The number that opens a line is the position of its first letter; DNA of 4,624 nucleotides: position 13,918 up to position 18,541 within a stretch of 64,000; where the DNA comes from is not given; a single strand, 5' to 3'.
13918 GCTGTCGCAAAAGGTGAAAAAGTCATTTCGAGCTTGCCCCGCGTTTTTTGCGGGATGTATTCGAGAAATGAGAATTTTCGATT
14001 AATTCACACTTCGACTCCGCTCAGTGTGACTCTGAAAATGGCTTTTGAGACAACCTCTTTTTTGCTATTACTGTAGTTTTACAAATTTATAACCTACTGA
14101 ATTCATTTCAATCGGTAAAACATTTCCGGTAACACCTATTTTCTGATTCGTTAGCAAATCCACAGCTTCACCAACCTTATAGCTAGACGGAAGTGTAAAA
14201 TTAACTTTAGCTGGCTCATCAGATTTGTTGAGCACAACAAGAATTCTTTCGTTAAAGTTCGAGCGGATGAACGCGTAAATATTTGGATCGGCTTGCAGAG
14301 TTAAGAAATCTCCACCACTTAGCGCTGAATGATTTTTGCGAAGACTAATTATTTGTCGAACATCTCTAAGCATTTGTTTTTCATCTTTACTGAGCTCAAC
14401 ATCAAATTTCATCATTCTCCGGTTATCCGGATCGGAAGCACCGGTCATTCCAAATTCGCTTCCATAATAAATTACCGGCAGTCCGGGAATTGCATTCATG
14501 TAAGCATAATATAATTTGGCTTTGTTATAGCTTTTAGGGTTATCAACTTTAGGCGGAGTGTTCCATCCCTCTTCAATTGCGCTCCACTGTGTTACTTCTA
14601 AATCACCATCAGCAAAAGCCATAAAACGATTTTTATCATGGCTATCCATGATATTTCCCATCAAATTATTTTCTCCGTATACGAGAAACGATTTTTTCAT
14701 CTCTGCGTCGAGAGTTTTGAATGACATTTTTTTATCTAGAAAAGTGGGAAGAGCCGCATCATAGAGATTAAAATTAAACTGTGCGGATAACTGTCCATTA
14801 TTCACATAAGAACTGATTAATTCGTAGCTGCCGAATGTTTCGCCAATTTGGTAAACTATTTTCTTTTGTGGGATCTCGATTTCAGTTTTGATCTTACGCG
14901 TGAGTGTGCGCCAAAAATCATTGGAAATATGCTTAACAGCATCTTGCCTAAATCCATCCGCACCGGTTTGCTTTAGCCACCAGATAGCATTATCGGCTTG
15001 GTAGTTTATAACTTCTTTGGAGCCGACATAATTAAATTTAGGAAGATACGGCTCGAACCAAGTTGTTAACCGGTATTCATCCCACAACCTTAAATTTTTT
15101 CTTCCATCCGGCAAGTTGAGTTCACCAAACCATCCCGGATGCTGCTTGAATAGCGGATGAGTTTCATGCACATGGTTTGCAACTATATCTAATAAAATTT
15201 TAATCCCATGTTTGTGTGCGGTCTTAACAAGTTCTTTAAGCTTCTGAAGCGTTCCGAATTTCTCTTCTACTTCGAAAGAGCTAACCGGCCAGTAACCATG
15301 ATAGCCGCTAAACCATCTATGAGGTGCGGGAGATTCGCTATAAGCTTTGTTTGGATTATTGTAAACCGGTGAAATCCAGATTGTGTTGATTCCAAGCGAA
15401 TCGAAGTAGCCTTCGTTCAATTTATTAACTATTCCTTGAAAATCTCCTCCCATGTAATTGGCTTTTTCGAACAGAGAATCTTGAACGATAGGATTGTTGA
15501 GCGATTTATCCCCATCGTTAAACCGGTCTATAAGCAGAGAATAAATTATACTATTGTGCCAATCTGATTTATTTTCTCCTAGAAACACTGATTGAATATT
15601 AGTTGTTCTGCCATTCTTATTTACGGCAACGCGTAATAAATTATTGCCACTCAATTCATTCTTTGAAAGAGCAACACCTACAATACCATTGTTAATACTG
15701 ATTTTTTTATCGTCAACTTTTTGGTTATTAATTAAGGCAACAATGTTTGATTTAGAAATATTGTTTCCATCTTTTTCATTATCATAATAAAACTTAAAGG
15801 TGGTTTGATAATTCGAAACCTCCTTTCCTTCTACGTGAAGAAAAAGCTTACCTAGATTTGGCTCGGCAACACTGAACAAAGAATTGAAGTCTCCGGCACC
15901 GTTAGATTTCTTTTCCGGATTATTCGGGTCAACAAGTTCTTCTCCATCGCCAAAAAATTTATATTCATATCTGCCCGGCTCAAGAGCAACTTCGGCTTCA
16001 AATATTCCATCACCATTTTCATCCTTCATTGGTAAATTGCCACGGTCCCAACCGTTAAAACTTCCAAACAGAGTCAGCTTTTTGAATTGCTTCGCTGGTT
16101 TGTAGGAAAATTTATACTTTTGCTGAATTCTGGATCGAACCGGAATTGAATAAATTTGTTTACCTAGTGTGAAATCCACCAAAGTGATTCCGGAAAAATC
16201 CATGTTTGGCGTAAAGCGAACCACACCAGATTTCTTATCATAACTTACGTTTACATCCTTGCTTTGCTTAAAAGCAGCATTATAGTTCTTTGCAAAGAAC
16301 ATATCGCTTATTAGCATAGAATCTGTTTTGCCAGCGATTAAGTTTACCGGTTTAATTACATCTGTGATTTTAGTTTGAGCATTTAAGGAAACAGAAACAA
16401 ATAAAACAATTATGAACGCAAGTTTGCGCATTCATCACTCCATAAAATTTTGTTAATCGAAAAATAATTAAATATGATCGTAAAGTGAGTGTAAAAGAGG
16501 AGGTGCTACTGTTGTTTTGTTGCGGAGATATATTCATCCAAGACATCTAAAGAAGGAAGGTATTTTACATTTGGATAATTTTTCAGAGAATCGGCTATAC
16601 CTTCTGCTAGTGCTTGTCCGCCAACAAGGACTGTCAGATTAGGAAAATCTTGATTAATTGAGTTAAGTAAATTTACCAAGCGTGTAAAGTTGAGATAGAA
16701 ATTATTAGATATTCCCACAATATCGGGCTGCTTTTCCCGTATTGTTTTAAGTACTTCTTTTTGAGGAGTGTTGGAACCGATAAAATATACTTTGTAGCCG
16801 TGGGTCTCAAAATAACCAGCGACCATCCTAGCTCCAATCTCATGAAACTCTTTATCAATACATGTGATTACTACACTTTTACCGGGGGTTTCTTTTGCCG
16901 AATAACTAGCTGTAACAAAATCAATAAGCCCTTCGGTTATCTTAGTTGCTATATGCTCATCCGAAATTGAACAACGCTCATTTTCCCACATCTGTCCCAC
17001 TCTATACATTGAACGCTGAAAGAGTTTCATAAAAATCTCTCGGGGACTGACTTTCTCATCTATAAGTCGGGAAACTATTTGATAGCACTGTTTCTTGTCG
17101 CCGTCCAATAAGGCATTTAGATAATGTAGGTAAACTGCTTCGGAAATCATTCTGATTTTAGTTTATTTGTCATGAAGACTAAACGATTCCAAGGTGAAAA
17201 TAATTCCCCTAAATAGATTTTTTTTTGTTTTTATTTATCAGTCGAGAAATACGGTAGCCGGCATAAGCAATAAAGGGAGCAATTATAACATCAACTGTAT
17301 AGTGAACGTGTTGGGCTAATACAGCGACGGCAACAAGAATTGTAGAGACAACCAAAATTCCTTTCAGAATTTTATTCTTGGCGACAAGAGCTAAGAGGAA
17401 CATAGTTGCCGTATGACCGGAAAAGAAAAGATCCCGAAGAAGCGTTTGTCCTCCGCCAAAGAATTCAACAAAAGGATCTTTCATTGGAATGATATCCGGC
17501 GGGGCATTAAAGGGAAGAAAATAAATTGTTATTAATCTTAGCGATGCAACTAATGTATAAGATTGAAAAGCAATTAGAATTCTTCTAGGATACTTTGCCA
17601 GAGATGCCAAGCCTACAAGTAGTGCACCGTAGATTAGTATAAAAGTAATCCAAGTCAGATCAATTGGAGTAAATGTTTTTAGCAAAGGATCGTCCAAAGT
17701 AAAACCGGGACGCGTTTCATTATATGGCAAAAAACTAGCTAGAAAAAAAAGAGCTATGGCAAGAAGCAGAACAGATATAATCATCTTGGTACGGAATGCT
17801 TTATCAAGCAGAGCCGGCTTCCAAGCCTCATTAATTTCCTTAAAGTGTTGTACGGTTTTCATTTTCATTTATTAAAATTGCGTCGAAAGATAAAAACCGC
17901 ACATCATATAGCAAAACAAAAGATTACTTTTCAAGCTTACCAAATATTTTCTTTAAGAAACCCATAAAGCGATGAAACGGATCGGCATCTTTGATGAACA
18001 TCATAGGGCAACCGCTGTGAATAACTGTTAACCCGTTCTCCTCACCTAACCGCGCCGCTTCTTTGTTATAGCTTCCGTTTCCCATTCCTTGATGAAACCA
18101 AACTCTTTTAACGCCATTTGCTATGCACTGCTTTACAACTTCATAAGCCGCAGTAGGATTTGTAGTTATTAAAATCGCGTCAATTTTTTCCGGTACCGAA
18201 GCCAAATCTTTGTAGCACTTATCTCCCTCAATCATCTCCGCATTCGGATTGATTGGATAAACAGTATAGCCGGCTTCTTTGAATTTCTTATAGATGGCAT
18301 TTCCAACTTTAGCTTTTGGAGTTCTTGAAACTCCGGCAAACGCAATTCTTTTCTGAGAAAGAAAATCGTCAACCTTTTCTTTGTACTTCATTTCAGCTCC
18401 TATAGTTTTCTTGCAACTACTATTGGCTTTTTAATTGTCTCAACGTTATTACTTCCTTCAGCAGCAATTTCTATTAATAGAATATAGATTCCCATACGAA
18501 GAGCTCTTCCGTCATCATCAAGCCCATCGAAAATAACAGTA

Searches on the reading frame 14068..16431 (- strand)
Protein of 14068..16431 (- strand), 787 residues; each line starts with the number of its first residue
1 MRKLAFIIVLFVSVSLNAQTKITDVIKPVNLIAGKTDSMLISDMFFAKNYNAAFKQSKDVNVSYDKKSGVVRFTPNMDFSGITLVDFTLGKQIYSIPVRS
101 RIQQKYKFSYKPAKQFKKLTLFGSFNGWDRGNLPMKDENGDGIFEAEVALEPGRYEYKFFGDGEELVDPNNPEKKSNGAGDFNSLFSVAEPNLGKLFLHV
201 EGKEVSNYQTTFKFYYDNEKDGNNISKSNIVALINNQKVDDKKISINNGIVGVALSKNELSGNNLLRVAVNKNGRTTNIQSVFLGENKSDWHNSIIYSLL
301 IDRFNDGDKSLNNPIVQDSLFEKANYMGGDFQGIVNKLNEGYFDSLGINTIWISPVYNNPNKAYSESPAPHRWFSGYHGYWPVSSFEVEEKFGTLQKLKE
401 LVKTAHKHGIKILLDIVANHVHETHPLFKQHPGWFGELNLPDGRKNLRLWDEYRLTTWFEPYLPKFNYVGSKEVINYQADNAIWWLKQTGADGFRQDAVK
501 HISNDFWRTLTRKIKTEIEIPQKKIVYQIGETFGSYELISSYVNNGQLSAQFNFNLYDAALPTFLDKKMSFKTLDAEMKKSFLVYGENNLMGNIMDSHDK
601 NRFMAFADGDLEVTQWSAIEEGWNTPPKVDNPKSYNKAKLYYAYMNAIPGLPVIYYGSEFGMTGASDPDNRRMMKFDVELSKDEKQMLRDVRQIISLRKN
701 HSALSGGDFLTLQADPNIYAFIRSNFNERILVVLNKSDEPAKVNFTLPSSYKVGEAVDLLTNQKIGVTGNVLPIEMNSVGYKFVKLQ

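Call 11: search_protein_families(library=pfam, proteins=[window:14068-16431:-], max_evalue=0.001)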
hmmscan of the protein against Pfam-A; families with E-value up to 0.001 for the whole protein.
window:14068-16431:- (787 aa): 5 families
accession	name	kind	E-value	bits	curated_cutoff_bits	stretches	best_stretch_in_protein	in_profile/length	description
PF00128.31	Alpha-amylase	-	7.1e-45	154.5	22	1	301-683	4-382/446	Alpha amylase, catalytic domain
PF16657.11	Malt_amylase_C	-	3e-11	43.7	27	1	707-782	1-74/75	Maltogenic Amylase, C-terminal domain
PF16561.11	AMPK1_CBM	-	2.6e-09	37.6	26.8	1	117-190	12-81/85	Glycogen recognition site of AMP-activated protein kinase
PF02922.24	CBM_48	-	1.7e-05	25.4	22.4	1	117-169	23-81/83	Carbohydrate-binding module 48 (Isoamylase N-terminal domain)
PF22460.2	Neopullulanase-like_C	-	0.00023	21.8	27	1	710-772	2-65/79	Neopullulanase-like, C-terminal domain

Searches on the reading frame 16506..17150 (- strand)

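Call 11: search_protein_families(library=pfam, proteins=[window:16506-17150:-], max_evalue=0.001)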
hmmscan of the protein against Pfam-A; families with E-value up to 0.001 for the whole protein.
window:16506-17150:- (214 aa): 2 families
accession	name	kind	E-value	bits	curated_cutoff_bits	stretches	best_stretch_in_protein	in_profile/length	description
PF02310.24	B12-binding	-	1.9e-17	63.7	32.1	1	92-180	2-90/121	B12 binding domain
PF02607.22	B12-binding_2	-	1.3e-14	54.6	23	1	10-77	5-71/74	B12 binding domain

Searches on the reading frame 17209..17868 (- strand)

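Call 11: search_protein_families(library=pfam, proteins=[window:17209-17868:-], max_evalue=0.001)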
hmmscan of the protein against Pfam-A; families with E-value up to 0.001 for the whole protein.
window:17209-17868:- (219 aa): 2 families
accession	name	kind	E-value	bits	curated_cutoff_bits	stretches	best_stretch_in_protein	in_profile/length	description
PF14360.12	PAP2_C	-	7.2e-10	39.7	27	1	146-202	4-66/74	PAP2 superfamily C-terminal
PF01569.27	PAP2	-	4.1e-06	27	27.2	1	129-211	38-124/130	PAP2 superfamily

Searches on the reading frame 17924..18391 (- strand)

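Call 11: search_protein_families(library=pfam, proteins=[window:17924-18391:-], max_evalue=0.001)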
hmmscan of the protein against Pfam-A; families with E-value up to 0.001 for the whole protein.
window:17924-18391:- (155 aa): 2 families
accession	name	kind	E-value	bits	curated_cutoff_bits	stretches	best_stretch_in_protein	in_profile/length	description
PF13380.12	CoA_binding_2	-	4.2e-29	101.8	22.8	1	14-131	1-113/116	CoA binding domain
PF02629.25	CoA_binding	-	2.5e-08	35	22.3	1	13-98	3-92/97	CoA binding domain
